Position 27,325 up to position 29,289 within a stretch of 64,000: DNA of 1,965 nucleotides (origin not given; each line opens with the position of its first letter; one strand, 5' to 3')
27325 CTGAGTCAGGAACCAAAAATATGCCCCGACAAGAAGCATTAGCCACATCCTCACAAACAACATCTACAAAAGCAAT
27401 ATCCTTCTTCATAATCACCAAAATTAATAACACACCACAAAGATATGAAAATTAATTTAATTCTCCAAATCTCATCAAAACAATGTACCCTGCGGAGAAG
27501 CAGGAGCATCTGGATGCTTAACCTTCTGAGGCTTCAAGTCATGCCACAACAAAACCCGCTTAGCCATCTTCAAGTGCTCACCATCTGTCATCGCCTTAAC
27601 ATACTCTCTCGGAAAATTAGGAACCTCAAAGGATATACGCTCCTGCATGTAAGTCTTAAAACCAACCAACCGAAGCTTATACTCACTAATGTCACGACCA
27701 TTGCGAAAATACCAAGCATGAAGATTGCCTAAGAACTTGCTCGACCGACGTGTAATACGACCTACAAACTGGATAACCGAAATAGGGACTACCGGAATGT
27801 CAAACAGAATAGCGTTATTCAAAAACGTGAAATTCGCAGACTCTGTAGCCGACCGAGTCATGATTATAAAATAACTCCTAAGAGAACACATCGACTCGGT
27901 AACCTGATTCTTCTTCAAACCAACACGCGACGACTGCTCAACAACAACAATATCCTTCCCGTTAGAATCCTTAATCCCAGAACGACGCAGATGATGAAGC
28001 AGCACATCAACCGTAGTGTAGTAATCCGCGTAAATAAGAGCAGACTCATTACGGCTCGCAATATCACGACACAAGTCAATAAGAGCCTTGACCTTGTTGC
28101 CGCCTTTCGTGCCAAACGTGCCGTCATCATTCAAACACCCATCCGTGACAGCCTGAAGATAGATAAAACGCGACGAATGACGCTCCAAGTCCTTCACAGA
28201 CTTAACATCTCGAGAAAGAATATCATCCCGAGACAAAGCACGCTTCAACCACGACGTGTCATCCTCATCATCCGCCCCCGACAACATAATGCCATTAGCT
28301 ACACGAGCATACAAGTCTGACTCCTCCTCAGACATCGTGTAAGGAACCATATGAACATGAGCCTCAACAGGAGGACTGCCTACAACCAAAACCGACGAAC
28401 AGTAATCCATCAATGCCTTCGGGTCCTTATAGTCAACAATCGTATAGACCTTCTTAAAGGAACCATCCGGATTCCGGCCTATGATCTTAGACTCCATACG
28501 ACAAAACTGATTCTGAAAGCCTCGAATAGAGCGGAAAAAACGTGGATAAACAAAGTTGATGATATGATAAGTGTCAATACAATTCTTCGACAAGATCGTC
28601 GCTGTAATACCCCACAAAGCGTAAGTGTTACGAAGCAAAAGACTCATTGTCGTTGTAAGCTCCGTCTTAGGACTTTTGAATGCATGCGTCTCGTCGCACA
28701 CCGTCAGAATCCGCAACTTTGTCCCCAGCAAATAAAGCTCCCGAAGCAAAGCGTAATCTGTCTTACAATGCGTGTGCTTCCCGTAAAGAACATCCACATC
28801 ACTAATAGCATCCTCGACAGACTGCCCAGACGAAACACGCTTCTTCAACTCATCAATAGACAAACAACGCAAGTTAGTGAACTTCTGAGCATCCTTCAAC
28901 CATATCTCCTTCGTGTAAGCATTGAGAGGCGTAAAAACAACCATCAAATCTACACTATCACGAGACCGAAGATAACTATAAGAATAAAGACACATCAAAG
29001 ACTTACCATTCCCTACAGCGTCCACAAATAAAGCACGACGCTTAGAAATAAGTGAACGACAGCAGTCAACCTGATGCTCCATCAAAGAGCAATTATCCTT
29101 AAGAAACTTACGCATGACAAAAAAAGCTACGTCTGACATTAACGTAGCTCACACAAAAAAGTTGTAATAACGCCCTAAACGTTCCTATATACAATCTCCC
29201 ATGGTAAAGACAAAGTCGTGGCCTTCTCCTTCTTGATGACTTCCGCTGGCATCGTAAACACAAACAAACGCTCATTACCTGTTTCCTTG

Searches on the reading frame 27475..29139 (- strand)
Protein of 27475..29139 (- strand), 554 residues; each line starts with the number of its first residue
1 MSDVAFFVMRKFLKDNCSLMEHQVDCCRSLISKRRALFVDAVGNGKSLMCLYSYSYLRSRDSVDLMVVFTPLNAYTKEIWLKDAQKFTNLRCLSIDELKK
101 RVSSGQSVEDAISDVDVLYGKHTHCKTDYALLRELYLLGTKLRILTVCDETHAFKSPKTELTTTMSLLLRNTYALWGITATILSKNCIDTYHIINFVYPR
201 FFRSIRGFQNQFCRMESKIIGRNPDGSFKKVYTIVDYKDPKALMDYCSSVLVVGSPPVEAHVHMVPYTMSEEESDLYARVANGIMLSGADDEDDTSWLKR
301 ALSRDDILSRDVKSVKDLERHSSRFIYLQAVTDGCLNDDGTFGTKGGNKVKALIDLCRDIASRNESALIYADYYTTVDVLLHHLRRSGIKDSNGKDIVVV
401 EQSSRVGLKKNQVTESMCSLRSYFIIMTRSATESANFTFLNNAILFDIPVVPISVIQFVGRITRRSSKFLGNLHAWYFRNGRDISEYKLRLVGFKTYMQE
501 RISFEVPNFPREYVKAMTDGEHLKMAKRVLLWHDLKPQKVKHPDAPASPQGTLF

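Call 73: search_protein_families(library=phrogs, proteins=[window:27475-29139:-], max_evalue=0.00001)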
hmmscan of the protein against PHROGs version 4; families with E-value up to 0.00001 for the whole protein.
window:27475-29139:- (554 aa): 1 family
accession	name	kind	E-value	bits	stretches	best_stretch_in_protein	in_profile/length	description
phrog_62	-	DNA, RNA and nucleotide metabolism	5.6e-29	101.3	1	18-517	696-1147/1881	DNA helicase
